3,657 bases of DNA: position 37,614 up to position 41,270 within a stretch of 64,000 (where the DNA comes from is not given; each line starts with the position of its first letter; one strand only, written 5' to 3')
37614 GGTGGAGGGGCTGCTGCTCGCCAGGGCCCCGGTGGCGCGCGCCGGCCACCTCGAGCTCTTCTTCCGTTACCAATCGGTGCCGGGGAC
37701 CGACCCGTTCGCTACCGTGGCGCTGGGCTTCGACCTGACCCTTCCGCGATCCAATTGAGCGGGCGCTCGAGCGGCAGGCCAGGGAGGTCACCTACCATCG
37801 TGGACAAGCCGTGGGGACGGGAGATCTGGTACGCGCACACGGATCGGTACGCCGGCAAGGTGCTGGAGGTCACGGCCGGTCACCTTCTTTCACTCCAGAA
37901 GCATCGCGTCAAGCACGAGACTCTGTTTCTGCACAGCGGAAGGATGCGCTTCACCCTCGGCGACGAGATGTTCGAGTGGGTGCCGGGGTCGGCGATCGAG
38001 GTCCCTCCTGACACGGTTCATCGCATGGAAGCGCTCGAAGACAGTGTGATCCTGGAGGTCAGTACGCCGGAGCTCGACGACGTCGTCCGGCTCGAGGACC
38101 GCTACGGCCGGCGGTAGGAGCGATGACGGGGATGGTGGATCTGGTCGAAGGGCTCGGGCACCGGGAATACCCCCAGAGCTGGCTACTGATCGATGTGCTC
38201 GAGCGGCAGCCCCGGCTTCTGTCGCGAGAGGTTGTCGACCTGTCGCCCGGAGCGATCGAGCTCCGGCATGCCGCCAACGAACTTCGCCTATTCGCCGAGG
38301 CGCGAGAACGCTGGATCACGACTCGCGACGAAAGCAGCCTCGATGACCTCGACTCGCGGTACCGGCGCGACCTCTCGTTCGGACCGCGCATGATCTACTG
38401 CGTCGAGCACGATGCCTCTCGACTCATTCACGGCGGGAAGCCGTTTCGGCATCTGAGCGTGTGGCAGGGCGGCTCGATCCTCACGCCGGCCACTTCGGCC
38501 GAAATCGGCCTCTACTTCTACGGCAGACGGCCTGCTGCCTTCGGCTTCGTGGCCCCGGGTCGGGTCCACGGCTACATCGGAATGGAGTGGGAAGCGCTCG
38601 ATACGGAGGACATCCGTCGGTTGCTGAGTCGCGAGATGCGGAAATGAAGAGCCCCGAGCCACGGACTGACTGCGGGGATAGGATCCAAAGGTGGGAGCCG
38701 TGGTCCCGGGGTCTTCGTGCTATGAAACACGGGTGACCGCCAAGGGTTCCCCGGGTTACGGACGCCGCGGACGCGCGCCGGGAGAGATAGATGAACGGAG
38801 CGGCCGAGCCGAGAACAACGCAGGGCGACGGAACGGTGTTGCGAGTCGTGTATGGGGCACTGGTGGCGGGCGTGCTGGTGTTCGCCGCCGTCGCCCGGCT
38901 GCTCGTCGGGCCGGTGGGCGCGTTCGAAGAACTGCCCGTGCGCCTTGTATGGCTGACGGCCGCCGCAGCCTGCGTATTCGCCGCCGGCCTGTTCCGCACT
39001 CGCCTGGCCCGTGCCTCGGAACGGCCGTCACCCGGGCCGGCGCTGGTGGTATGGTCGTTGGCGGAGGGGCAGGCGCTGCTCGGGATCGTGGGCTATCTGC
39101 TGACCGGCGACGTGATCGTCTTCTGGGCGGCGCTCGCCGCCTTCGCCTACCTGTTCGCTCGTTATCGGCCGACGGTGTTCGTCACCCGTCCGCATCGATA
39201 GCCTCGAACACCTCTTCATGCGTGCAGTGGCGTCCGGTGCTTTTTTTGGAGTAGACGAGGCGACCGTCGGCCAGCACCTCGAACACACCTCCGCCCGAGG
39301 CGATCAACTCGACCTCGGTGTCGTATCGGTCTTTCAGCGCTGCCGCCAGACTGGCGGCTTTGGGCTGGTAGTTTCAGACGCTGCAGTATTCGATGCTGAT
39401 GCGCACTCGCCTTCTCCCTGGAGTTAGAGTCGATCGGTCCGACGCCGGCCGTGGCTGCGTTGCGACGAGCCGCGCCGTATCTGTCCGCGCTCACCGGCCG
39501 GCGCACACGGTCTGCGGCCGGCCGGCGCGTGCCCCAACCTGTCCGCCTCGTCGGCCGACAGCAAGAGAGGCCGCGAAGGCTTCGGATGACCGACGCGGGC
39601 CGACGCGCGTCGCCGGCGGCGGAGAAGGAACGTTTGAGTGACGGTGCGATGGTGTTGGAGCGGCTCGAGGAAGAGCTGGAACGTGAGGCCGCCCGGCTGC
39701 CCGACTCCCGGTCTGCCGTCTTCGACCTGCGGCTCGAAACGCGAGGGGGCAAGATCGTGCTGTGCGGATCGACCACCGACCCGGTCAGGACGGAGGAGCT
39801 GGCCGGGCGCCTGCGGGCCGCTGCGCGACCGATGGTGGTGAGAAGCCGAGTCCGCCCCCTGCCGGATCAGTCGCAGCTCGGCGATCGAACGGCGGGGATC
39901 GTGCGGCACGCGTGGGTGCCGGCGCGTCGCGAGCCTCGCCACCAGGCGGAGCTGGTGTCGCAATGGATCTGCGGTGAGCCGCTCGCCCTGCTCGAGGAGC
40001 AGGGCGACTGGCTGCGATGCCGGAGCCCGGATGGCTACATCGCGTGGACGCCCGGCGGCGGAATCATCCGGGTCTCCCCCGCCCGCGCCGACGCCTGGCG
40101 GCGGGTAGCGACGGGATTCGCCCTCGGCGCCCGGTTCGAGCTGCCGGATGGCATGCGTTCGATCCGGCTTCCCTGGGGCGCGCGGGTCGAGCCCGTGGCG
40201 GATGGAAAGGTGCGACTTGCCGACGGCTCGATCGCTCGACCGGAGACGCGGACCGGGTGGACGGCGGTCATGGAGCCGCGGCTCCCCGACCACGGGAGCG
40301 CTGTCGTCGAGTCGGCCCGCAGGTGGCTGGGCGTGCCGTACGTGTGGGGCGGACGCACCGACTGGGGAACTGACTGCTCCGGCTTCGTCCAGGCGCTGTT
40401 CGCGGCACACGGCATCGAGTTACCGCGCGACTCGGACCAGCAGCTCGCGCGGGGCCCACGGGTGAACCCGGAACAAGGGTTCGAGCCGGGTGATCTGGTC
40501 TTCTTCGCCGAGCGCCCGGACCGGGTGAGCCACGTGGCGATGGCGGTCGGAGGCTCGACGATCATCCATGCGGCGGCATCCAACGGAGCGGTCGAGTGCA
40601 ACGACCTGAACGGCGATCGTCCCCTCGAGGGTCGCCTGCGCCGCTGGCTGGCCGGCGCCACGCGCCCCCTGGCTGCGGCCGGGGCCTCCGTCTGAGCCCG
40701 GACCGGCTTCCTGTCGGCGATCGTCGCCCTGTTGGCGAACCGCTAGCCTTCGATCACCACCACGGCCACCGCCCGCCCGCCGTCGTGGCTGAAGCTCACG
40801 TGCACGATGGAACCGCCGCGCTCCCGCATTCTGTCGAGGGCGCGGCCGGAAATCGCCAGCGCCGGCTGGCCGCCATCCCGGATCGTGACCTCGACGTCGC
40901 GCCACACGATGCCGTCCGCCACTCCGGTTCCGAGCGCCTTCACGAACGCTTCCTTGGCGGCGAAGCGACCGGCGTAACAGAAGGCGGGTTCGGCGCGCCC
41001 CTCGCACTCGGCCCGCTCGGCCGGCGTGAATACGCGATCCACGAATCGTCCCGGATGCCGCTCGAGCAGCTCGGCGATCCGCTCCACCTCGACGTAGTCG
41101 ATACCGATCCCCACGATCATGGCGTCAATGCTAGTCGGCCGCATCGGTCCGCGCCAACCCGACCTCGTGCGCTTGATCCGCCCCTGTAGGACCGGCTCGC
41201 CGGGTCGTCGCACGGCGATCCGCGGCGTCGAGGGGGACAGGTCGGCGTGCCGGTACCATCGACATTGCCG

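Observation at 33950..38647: Operon centred on a membrane-anchored JAMM/MPN+ metalloprotease coupled to a giant Ig-TPR-barrel secreted protein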

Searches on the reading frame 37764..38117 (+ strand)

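Call 3: search_protein_families(library=pfam, proteins=[window:37764-38117:+], max_evalue=0.01)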
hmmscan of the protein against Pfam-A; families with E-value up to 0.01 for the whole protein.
window:37764-38117:+ (117 aa): 3 families
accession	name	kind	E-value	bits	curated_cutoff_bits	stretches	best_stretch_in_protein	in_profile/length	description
PF01050.24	MannoseP_isomer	-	1.2e-08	35.6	23.6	1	13-112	12-116/116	Mannose-6-phosphate isomerase C-terminal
PF07883.17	Cupin_2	-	5.6e-08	32.8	27.2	1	39-94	8-62/70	Cupin domain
PF02311.25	AraC_binding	-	0.0055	16.9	21.1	0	55-90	28-63/135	AraC-like ligand binding domain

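Call 5: search_protein_families(library=ncbifam, proteins=[window:37764-38117:+], max_evalue=0.01)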
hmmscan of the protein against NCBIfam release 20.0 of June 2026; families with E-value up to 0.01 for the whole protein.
window:37764-38117:+ (117 aa): 2 families
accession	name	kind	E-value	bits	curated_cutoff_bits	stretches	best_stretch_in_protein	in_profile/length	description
NF012004.0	PRK15460.1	equivalog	6.2e-08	31.7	859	1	13-116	369-477/478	mannose-1-phosphate guanyltransferase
TIGR01479.1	GMP_PMI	equivalog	1.4e-07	30.7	372.95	1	13-116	359-467/467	mannose-1-phosphate guanylyltransferase/mannose-6-phosphate isomerase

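Call 6: search_protein_families(library=padloc, proteins=[window:37764-38117:+], max_evalue=0.1)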
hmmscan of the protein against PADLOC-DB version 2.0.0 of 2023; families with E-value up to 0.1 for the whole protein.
window:37764-38117:+ (117 aa): 0 families

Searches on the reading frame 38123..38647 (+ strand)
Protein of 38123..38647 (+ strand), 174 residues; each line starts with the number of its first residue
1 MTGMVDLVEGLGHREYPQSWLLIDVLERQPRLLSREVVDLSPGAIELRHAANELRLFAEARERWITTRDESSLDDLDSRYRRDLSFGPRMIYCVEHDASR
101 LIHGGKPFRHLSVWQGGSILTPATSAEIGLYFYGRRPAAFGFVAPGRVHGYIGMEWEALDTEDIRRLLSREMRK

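Call 3: search_protein_families(library=pfam, proteins=[window:38123-38647:+], max_evalue=0.01)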
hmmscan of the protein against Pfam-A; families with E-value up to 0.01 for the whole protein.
window:38123-38647:+ (174 aa): 0 families

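Call 5: search_protein_families(library=ncbifam, proteins=[window:38123-38647:+], max_evalue=0.01)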
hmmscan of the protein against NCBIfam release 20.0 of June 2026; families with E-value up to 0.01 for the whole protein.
window:38123-38647:+ (174 aa): 0 families

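Call 6: search_protein_families(library=padloc, proteins=[window:38123-38647:+], max_evalue=0.1)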
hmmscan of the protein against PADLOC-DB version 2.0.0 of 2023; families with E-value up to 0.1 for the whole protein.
window:38123-38647:+ (174 aa): 0 families

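Call 87: search_solved_structures(query=window:38123-38644:+, max_evalue=1)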
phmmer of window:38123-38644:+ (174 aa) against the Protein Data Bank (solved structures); distinct sequences matched with E-value up to 1: 1.
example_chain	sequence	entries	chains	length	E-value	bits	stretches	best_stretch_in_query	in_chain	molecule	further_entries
6r0j_A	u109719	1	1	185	0.66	12.7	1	58-101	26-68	Rhomboid family serine protease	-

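Call 93: list_cluster_members(proteins=[P0001, P0154, P0003, window:38123-38644:+])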
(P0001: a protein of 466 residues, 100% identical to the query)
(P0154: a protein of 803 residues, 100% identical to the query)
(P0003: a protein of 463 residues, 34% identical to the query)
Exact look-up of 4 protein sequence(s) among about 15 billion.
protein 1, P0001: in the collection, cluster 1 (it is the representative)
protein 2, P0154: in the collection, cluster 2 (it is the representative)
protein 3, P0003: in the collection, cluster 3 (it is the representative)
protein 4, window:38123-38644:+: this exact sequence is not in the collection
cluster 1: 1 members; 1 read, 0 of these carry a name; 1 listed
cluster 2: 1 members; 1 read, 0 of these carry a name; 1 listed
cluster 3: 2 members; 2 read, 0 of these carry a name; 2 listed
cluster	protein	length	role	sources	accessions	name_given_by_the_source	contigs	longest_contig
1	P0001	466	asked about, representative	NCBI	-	-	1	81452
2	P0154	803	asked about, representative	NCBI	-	-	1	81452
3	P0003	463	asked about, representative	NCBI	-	-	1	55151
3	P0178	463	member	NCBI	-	-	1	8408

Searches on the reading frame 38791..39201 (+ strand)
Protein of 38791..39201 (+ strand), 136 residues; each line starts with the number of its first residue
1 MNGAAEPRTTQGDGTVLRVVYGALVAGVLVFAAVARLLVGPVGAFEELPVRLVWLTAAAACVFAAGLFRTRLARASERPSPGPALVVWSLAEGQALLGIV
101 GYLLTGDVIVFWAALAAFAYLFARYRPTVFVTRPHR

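Call 3: search_protein_families(library=pfam, proteins=[window:38791-39201:+], max_evalue=0.01)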
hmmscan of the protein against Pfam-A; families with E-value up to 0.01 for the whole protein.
window:38791-39201:+ (136 aa): 1 family
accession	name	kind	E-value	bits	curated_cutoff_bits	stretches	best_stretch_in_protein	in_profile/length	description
PF01027.25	Bax1-I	-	0.0014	18.9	34.1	1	15-119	2-108/207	Inhibitor of apoptosis-promoting Bax1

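Call 5: search_protein_families(library=ncbifam, proteins=[window:38791-39201:+], max_evalue=0.01)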
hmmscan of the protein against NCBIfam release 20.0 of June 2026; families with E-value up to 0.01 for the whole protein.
window:38791-39201:+ (136 aa): 0 families

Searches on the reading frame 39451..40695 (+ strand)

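Call 3: search_protein_families(library=pfam, proteins=[window:39451-40695:+], max_evalue=0.01)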
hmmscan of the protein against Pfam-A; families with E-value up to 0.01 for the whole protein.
window:39451-40695:+ (414 aa): 3 families
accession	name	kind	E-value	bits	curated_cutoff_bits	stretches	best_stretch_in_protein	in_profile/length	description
PF00877.26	NLPC_P60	-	1.4e-24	86.5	23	1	294-389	1-94/105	NlpC/P60 family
PF18348.7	SH3_16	-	1.2e-10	41.4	25.8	1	159-199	2-43/49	Bacterial dipeptidyl-peptidase Sh3 domain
PF08239.17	SH3_3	-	3.5e-05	24.4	27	1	159-200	6-48/54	Bacterial SH3 domain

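Call 5: search_protein_families(library=ncbifam, proteins=[window:39451-40695:+], max_evalue=0.01)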
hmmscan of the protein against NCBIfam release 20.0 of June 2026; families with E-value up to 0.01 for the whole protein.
window:39451-40695:+ (414 aa): 9 families
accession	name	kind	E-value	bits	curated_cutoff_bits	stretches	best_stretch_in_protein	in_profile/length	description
NF038345.1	wall_hydro_RipC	exception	2.8e-17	63.2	425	1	261-378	230-343/362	peptidoglycan hydrolase RipC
NF010495.0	PRK13914.1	equivalog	8.3e-17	61.3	647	1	282-379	366-460/481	invasion associated endopeptidase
NF008096.1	PRK10838.1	equivalog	4.5e-15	55.9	186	1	283-381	69-166/189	bifunctional murein DD-endopeptidase/murein LD-carboxypeptidase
NF046048.1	NlpC_P60_DIP1281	equivalog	1.2e-12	47.5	517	1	304-384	495-572/587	DIP1281 family NlpC/P60 protein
NF033742.1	NlpC_p60_RipB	exception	5.6e-12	45.8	335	1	289-385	84-190/206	NlpC/P60 family peptidoglycan endopeptidase RipB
NF033743.1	NlpC_inact_RipD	exception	1.7e-11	43.9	215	1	305-382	91-165/181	NlpC/P60 family peptidoglycan-binding protein RipD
NF033741.1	NlpC_p60_RipA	exception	1.7e-08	34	625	1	267-377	311-433/457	NlpC/P60 family peptidoglycan endopeptidase RipA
NF040678.1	EntFM_CwpFM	equivalog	3.1e-08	33.1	720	1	280-387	310-416/430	enterotoxin EntFM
TIGR02219.1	phage_NlpC_fam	hypoth_equivalog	0.00012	22.5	81.9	0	340-382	73-116/134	putative phage cell wall peptidase, NlpC/P60 family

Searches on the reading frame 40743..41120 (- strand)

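Call 54: search_protein_families(library=pfam, proteins=[window:40743-41120:-], max_evalue=0.001)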
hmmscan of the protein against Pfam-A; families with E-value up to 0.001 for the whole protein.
window:40743-41120:- (125 aa): 1 family
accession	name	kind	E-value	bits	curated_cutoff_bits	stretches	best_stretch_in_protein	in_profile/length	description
PF01648.25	ACPS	-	5.5e-20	71.9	25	1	4-97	1-95/111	4'-phosphopantetheinyl transferase superfamily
